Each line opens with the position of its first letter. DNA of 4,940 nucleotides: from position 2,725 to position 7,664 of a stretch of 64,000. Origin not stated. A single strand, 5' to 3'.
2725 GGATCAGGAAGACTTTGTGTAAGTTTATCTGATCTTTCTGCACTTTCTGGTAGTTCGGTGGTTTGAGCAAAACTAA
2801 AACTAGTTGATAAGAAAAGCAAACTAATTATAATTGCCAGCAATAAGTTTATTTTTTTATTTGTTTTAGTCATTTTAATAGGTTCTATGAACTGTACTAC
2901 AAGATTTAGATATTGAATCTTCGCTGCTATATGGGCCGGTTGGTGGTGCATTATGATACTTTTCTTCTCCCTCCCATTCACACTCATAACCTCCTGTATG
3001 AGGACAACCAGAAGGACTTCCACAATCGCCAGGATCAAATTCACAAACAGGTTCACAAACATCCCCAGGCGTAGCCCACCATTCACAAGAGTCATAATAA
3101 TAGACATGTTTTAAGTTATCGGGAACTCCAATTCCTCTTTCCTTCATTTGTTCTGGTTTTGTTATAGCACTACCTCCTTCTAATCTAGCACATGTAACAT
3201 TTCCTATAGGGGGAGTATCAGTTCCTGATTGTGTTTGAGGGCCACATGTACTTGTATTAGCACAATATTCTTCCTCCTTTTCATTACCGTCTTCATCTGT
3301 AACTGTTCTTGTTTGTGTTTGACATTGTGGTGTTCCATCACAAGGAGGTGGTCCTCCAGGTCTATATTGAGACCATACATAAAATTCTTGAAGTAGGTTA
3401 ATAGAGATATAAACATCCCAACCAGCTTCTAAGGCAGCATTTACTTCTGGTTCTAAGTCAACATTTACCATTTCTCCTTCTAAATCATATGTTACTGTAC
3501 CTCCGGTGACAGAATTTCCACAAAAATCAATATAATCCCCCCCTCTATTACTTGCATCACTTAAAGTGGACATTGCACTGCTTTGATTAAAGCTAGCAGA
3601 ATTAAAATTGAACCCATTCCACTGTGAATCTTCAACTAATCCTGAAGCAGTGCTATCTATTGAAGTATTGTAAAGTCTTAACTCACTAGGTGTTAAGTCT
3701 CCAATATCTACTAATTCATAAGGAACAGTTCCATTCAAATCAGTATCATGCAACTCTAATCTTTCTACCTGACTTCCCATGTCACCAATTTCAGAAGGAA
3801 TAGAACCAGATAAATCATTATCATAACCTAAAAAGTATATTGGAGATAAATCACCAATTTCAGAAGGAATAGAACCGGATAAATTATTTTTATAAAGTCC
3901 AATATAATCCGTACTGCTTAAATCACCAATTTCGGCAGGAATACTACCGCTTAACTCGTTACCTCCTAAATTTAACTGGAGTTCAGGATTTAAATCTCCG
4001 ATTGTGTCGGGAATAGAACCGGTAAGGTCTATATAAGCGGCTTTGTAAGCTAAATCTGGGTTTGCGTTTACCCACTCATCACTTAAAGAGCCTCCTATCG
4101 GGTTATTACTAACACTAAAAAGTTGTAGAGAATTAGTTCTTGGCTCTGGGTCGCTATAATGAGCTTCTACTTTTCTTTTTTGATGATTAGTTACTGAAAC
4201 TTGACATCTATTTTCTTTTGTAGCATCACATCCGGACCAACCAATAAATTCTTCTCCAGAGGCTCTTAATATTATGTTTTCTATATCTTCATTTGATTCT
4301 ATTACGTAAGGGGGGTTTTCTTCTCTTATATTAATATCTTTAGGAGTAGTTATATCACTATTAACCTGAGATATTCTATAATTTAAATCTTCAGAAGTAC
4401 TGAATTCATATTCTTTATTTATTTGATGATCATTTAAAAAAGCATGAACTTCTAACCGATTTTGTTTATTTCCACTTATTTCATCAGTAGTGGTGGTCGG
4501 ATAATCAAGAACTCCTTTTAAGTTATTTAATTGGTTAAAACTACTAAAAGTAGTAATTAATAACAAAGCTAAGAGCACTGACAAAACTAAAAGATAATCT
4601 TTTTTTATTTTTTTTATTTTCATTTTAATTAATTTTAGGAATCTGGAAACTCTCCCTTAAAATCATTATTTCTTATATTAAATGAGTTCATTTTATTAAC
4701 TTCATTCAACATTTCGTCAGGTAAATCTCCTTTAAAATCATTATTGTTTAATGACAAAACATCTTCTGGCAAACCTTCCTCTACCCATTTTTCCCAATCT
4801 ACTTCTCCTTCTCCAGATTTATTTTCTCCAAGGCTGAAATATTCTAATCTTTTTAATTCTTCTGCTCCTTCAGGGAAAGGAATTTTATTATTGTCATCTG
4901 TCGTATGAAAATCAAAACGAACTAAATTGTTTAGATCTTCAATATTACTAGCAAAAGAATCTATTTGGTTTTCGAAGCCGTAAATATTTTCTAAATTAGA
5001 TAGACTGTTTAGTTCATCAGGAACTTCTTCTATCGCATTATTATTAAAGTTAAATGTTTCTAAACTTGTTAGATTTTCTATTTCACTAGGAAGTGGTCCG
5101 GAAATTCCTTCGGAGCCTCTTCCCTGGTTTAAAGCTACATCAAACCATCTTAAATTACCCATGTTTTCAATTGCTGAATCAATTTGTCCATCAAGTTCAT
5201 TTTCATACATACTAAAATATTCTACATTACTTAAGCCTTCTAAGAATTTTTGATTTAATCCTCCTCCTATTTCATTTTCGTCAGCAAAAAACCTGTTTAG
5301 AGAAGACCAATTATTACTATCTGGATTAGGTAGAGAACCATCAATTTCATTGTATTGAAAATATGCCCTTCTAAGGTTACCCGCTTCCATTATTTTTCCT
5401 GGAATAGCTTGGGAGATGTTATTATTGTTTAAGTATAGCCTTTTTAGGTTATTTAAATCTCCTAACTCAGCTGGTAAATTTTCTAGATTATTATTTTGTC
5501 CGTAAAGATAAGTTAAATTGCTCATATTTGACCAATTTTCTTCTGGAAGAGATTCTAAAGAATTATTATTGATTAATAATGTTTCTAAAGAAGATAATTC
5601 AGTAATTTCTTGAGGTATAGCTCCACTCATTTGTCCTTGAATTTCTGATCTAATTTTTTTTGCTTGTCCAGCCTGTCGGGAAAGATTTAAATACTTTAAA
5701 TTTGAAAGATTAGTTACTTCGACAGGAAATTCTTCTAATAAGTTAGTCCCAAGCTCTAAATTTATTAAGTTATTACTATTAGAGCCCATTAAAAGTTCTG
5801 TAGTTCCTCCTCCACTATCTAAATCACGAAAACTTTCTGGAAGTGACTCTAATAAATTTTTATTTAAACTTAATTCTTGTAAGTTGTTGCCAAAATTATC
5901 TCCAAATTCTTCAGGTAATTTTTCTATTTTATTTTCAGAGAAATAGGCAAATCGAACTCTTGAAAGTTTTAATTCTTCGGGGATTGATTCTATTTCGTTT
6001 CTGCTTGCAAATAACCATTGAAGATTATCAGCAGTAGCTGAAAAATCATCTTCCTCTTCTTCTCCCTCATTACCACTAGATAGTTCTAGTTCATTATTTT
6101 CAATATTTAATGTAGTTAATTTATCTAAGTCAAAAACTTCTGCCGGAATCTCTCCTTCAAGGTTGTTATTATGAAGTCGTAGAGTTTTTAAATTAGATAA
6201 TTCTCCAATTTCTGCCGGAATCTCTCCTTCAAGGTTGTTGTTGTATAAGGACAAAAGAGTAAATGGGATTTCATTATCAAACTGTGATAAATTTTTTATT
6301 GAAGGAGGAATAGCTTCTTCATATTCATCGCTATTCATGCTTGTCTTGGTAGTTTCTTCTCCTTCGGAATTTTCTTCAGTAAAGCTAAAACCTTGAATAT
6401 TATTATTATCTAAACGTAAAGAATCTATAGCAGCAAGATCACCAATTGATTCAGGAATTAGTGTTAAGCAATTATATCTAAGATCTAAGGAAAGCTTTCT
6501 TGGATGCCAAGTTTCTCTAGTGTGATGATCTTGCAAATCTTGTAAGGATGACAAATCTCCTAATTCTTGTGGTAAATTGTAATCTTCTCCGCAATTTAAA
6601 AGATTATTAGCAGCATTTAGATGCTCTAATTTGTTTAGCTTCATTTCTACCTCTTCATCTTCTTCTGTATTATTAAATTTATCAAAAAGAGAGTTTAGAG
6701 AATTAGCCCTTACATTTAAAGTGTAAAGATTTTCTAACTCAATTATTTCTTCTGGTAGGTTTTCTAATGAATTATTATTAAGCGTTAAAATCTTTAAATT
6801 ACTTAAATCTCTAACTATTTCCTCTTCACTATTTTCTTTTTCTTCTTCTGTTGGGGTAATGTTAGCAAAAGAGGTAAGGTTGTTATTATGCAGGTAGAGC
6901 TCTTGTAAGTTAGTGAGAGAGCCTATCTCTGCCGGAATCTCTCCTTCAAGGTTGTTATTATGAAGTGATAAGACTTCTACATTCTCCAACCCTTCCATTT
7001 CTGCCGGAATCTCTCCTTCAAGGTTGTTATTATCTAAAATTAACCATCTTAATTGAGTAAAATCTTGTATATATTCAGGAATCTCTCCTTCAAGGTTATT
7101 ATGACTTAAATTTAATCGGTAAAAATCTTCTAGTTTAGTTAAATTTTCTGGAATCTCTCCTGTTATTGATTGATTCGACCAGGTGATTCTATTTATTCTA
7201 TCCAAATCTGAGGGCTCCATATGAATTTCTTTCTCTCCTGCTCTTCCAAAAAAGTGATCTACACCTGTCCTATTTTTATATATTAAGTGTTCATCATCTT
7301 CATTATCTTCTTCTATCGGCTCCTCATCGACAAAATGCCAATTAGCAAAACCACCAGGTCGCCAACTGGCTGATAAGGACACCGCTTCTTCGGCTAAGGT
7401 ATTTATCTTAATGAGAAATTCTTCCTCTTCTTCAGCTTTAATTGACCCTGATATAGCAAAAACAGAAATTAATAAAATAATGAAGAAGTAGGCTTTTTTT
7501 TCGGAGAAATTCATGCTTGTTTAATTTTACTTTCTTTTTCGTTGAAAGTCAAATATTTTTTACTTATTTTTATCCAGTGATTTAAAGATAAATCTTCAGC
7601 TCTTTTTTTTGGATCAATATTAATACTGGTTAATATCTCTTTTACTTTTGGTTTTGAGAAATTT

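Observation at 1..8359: rsmA-led operon encoding three very large secreted proteins with plant-type LRRs and Cys-rich modules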

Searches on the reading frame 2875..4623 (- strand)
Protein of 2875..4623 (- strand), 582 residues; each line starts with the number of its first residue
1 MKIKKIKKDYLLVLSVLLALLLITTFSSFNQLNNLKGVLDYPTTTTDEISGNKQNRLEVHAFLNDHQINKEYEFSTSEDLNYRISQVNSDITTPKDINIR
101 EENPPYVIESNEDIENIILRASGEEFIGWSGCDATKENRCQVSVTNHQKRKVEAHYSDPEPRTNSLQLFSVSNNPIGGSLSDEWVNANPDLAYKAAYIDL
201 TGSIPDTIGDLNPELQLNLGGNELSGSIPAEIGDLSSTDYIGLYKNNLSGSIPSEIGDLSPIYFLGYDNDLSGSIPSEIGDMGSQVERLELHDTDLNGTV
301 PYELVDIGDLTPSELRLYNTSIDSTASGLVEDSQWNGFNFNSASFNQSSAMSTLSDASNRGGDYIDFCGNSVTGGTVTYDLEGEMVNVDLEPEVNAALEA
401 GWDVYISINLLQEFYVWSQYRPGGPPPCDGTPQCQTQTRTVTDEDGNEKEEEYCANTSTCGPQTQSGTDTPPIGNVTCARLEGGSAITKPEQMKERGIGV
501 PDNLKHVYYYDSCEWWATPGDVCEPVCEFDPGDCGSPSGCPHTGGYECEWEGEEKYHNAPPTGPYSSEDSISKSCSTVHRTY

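Call 8: search_protein_families(library=pfam, proteins=[window:2875-4623:-], max_evalue=0.01)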
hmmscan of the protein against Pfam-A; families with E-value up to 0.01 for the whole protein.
window:2875-4623:- (582 aa): 1 family
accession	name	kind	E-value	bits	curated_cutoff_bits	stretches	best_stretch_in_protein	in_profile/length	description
PF00560.39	LRR_1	-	6.2e-07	28.8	20.6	0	217-235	5-23/23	Leucine Rich Repeat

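Call 9: search_protein_families(library=ncbifam, proteins=[window:2875-4623:-], max_evalue=0.01)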
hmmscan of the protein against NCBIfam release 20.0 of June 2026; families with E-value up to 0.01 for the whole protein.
window:2875-4623:- (582 aa): 1 family
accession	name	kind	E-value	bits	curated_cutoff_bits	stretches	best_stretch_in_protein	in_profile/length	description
NF041400.1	XopAE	equivalog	0.0003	19.9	600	1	203-302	104-202/478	type III secretion system effector XopAE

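Call 13: find_encoding_contigs(protein=window:2875-4623:-, flank=10000, max_places=6)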
Protein window:2875-4623:- (582 aa): no gene with exactly this product is on record in the collection.

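Call 23: search_solved_structures(query=window:2875-4623:-, max_evalue=0.01)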
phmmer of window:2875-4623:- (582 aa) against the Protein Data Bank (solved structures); distinct sequences matched with E-value up to 0.01: 102 (the best 60 are shown).
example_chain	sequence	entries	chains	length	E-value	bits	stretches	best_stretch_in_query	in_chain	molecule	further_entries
6s6q_A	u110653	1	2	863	2.8e-82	280.3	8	197-313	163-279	LRR receptor-like serine/threonine-protein kinase GSO1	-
8weg_A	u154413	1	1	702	1.1e-76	261.8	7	164-310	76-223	MALE DISCOVERER 1-INTERACTING RECEPTOR-LIKE KINASE 2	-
8weh_A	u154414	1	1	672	5.2e-76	259.6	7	164-310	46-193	MALE DISCOVERER 1-INTERACTING RECEPTOR-LIKE KINASE 2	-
8wef_A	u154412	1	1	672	5.4e-76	259.5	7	164-310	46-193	MALE DISCOVERER 1-INTERACTING RECEPTOR-LIKE KINASE 2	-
4mn8_A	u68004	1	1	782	2.4e-70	240.9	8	197-318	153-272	LRR receptor-like serine/threonine-protein kinase FLS2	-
8yaa_A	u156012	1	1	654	3.1e-68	233.9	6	200-312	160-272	MDIS1-interacting receptor like kinase 2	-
8wei_A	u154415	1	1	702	5.7e-65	223.1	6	164-310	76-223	MALE DISCOVERER 1-INTERACTING RECEPTOR-LIKE KINASE 2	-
4mna_A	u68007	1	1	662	6.1e-61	209.8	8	200-311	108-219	LRR receptor-like serine/threonine-protein kinase FLS2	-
5hyx_B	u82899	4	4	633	2.5e-60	207.8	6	200-314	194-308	Probable LRR receptor-like serine/threonine-protein kinase At4g26540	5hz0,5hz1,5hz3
8web_A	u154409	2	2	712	3e-58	200.9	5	152-284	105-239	MDIS1-interacting receptor like kinase 2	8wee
8wec_A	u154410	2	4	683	2.3e-57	198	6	152-284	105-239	MDIS1-interacting receptor like kinase 2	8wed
5gr8_A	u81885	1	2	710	5.4e-54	186.9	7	215-302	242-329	Leucine-rich repeat receptor-like protein kinase PEPR1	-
5xjo_A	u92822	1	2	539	1.4e-49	172.3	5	200-303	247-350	LRR receptor-like serine/threonine-protein kinase ERL1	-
5xkj_A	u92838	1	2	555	1.9e-49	171.9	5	200-304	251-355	LRR receptor-like serine/threonine-protein kinase ERL1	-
5xjx_K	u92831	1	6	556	1.9e-49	171.9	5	200-304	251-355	LRR receptor-like serine/threonine-protein kinase ERL1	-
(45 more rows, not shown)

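Call 36: find_homologous_proteins(query=window:2875-4623:-, max_evalue=0.001)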
Query window:2875-4623:- (582 aa): 5582 proteins with E <= 0.001 among 8000 candidates; the best 120 are listed.
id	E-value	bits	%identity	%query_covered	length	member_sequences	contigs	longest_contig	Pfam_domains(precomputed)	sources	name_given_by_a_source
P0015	0.0e+0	1352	100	100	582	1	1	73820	PF00560.40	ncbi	ncbi:MAG: hypothetical protein ACQEP3_01025 [Patescibacteria group bacterium]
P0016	3.8e-245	833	64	100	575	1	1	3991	PF00560.40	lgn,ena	-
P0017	2.1e-182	626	53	100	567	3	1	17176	-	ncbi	-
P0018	4.0e-175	602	52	100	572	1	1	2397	PF00560.40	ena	-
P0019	7.5e-161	555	47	99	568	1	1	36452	PF00560.40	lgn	-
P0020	8.6e-147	508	47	99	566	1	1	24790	PF23598.2,PF00560.40,PF12799.14,PF13855.13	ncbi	-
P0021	2.6e-142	493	48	95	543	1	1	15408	-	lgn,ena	-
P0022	3.9e-132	460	48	91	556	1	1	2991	PF00560.40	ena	-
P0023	9.1e-131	455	46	92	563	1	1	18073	PF00560.40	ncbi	-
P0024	6.2e-124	433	42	97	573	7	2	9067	PF00560.40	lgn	-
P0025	1.2e-120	422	41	97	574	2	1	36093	PF00560.40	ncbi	-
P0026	1.2e-100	356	40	91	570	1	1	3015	-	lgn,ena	-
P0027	1.3e-99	353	40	91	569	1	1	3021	-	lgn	-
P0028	7.9e-93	330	41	81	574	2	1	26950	PF00560.40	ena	-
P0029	1.8e-92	329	39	91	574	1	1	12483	-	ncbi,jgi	-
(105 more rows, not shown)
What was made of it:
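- Closest known: Plant-specific. Different: The same repeat class is widespread in bacterial metagenome proteins (call 36).
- Checked: The P2 search returned 5582 LRR hits, in which bacterial metagenome proteins are interleaved with plant kinases at equal scores (call 36).
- LRR surface proteins are very common in environmental bacteria (call 36). Bacterial metagenome proteins score as high as or higher than the plant ones, and they are far more numerous in the list (call 36).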

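Call 45: predict_structure(alignment_id=A2)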
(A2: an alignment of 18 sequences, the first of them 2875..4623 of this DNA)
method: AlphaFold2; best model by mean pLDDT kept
length: 582 residues; sequences in the alignment: 18
mean_pLDDT: 69.7   pTM: 0.59
mean pLDDT of the five models: 69.7, 68.8, 67.5, 60.9, 60.9
residues with pLDDT >= 90: 209; 70-90: 93; 50-70: 124; < 50: 156
segments of 3 or more residues with pLDDT < 50: 1-6, 25-52, 60-103, 159-164, 430-433, 512-535, 541-582
pLDDT, mean of each block of 10 residues (from residue 1): 48 70 45 32 31 53 36 25 26 37 53 60 62 60 59 56 55 74 75 81 93 86 95 89 96 95 93 97 89 98 92 93 98 96 98 98 97 96 92 98 98 73 54 65 82 60 71 91 97 97 75 46 40 49 41 29 30 29 27
secondary structure, 60 per line:
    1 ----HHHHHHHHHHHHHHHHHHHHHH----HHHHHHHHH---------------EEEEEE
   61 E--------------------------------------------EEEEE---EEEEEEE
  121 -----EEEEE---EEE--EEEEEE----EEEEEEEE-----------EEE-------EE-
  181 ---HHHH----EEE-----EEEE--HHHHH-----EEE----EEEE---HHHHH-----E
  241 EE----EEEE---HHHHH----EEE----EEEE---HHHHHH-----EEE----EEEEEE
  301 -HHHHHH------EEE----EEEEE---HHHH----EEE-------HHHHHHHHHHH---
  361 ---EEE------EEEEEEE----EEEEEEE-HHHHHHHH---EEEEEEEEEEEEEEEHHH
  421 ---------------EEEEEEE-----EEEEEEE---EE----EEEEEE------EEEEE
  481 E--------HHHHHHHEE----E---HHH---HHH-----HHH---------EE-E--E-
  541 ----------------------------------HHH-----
elements in order: H5-26 H31-39 E55-61 E106-110 E114-120 E126-130 E134-136 E139-144 E149-156 E168-170 H184-187 E192-194 E200-203 H206-210 E216-218 E223-226 H230-234 E240-242 E247-250 H254-258 E263-265 E270-273 H277-282 E288-290 E295-300 H302-307 E314-316 E321-325 H329-332 E337-339 H347-357 E364-366 E373-379 E384-390 H392-399 E403-417 E436-442 E448-454 E464-469 E476-481 H490-496
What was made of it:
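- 2875..4623 (-): P2, a 582-aa protein. In order it has an N-terminal signal or anchor, a small beta domain with the WSGCDA...C motif, about 6 PS-type LRRs (residues ~165-340), a conserved post-LRR domain, and a tail with about 10 invariant Cys. In the AF2 model the LRR, its cap and the first post-LRR strands (residues ~200-410) have pLDDT mostly above 90 (call 45).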

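Call 52: fold_search(model_id=the predicted structure, library=pdb)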
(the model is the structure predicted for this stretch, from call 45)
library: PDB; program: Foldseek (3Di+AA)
matches with E <= 10: 615; with E <= 0.001: 150
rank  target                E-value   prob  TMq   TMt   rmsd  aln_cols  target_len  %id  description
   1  8wei_A                6.3e-10  1.00  0.30  0.27   6.3       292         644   24  Crystal structure of Brassica napus MIK2 ectodomain (N393D mutant) (released 2024-11-06)
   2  8weh_A                1.1e-09  1.00  0.31  0.28   5.5       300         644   22  Crystal structure of Brassica napus MIK2 ectodomain (N393A mutant) (released 2024-11-06)
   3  5hyx_B                1.5e-09  1.00  0.24  0.23   8.5       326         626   18  Plant peptide hormone receptor RGFR1 in complex with RGF1 (released 2017-01-11)
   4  8wec_A                1.7e-09  1.00  0.33  0.30   4.6       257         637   24  Crystal structure of Arabidopsis thaliana MIK2 ectodomain in complex with BAK1 ectodomain and SCOOP12 (released 2024-11-06)
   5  4z62                  1.8e-09  1.00  0.25  0.26   8.6       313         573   18  The plant peptide hormone free receptor (released 2016-03-02)
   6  5xkn_A                2.0e-09  1.00  0.29  0.31   6.0       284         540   24  Crystal structure of plant receptor ERL2 in complexe with EPFL4 (released 2019-01-23)
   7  5hz1_B                2.0e-09  1.00  0.29  0.27   6.5       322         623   17  Plant peptide hormone receptor RGFR1 in complex with RGF3 (released 2017-03-22)
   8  5xkj_A                2.2e-09  1.00  0.32  0.36   4.4       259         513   25  Crystal structure of plant receptor ERL1-TMM in complexe with EPF2 (released 2019-01-23)
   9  7ogz_AAA              2.7e-09  1.00  0.32  0.31   4.8       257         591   21  Plant peptide hormone receptor complex H1L3S1 (released 2022-02-16)
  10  8wef_A                2.8e-09  1.00  0.35  0.31   4.1       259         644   25  Crystal structure of Brassica napus MIK2 ectodomain in complex with Fusarium oxysporum SCOOPL (released 2024-11-06)
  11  5hz0_B                2.8e-09  1.00  0.33  0.31   4.4       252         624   26  Plant peptide hormone receptor RGFR1 in complex with RGF2 (released 2017-04-05)
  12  8yaa_A                3.3e-09  1.00  0.33  0.29   4.9       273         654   22  Cryo-EM structure of MIK2-SCOOP12-BAK1 (released 2024-10-30)
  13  6s6q_A                3.6e-09  1.00  0.28  0.20   6.8       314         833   19  Crystal structure of the LRR ectodomain of the plant membrane receptor kinase GASSHO1/SCHENGEN3 from Arabidopsis thali (released 2020-01-29)
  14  5xjo_A                4.4e-09  1.00  0.27  0.29   7.4       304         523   22  Plant receptor ERL1-TMM in complex with peptide EPF1 (released 2019-01-23)
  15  4mna                  4.9e-09  1.00  0.30  0.28   6.7       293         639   22  Crystal structure of the free FLS2 ectodomains (released 2013-12-04)
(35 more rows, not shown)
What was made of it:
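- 2875..4623 (-): Foldseek top hits are MIK2, RGFR1 and ERL ectodomains (call 52).
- Checked: Foldseek of the P2 model gives the same ranking (call 52).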

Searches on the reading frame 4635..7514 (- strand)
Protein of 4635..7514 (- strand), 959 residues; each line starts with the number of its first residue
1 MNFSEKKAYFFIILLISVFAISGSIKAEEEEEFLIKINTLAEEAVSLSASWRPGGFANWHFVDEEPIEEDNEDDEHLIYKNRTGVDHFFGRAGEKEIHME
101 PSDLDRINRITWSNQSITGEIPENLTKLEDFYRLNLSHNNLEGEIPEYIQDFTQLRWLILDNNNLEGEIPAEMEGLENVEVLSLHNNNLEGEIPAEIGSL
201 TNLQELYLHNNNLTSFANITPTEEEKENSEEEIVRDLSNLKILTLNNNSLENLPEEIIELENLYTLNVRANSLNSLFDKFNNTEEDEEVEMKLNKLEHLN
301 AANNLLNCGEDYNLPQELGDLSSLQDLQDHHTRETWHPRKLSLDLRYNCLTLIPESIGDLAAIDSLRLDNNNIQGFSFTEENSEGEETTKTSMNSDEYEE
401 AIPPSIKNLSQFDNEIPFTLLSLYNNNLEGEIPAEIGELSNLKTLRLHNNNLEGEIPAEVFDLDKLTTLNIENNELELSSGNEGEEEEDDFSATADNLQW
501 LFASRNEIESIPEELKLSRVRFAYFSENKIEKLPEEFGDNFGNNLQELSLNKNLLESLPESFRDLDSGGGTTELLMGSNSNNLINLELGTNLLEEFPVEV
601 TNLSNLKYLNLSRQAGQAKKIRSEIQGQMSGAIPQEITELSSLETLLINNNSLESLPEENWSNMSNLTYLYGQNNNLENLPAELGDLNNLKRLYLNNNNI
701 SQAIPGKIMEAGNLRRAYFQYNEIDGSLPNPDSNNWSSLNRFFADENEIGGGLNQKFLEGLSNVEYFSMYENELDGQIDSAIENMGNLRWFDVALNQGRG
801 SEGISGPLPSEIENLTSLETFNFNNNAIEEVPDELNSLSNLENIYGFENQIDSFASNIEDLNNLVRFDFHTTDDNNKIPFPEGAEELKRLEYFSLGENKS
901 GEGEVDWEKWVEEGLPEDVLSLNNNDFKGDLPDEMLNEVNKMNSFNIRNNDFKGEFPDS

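Call 8: search_protein_families(library=pfam, proteins=[window:4635-7514:-], max_evalue=0.01)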
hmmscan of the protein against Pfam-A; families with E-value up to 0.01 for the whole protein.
window:4635-7514:- (959 aa): 4 families
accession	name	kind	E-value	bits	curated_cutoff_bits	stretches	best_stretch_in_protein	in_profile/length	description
PF23598.1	LRR_14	-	4.2e-44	151.2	40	6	119-240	60-166/353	Leucine-rich repeat region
PF13855.12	LRR_8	-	6.8e-41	138.3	27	7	642-700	2-61/61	Leucine rich repeat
PF12799.13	LRR_4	-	1.1e-30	105.3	27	4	178-218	2-41/44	Leucine Rich repeats (2 copies)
PF00560.39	LRR_1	-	8.3e-21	70.1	20.6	0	178-200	1-23/23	Leucine Rich Repeat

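Call 9: search_protein_families(library=ncbifam, proteins=[window:4635-7514:-], max_evalue=0.01)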
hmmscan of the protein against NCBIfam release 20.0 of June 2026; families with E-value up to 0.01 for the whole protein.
window:4635-7514:- (959 aa): 4 families
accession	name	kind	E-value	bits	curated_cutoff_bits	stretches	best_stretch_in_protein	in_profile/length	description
NF041400.1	XopAE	equivalog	2.5e-38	132.2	600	4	103-215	87-199/478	type III secretion system effector XopAE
NF041381.1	XopAC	subfamily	2.2e-31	109.1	450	5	120-215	80-174/451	XopAC/AvrAC family type III secretion system effector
NF041351.1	XopL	equivalog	4.4e-30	104.9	500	2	134-368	56-291/497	type III secretion system leucine-rich repeat domain-containing effector XopL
NF047464.1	FibnectbindLIC11051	equivalog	5.3e-28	97.9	1000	3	97-219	503-622/685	LIC_11051 family fibronectin-binding protein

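Call 22: search_solved_structures(query=window:4635-7514:-, max_evalue=0.001)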
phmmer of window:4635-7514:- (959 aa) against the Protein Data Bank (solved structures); distinct sequences matched with E-value up to 0.001: 239 (the best 60 are shown).
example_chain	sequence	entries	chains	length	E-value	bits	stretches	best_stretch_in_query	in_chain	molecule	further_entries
6s6q_A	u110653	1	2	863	1.4e-95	324.5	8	109-211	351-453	LRR receptor-like serine/threonine-protein kinase GSO1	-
4mn8_A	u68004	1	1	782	8e-83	282.3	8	116-215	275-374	LRR receptor-like serine/threonine-protein kinase FLS2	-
8weh_A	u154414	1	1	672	1.2e-71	245.3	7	117-215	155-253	MALE DISCOVERER 1-INTERACTING RECEPTOR-LIKE KINASE 2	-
8wef_A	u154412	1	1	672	2.8e-71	244.1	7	117-215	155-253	MALE DISCOVERER 1-INTERACTING RECEPTOR-LIKE KINASE 2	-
8weg_A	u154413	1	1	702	6.2e-71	242.9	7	117-215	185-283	MALE DISCOVERER 1-INTERACTING RECEPTOR-LIKE KINASE 2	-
8wei_A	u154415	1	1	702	6.6e-71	242.8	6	117-215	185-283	MALE DISCOVERER 1-INTERACTING RECEPTOR-LIKE KINASE 2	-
4mna_A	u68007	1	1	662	3.6e-69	237.1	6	117-215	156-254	LRR receptor-like serine/threonine-protein kinase FLS2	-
5hyx_B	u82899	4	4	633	4.9e-68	233.3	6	107-213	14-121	Probable LRR receptor-like serine/threonine-protein kinase At4g26540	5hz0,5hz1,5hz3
8web_A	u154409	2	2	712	7.2e-68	232.8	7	117-215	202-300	MDIS1-interacting receptor like kinase 2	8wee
5gr8_A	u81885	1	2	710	1.3e-65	225.3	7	106-215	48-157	Leucine-rich repeat receptor-like protein kinase PEPR1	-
8yaa_A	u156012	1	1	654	1.7e-64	221.6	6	117-215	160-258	MDIS1-interacting receptor like kinase 2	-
8wec_A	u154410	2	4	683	8.1e-64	219.4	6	117-215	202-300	MDIS1-interacting receptor like kinase 2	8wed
5gqr_B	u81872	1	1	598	5e-54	187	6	116-214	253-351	Leucine-rich repeat receptor-like protein kinase TDR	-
5gr9_B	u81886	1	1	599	5e-54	187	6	116-214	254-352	Leucine-rich repeat receptor-like protein kinase TDR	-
9w1s_A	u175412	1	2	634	6e-54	186.7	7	112-214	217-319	AT5G25930 protein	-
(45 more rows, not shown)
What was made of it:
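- On Plant-specific (PS) class of LRR: The best PDB matches are plant LRR-RLKs (calls 22, 23, 52).
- Checked: PDB sequence hits for both proteins are led by plant LRR-RLK ectodomains: GSO1 at 1e-95 and 3e-82, then FLS2 and MIK2 (calls 22, 23).
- The top solved-structure matches are plant receptor-kinase ectodomains (calls 22, 23, 52).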
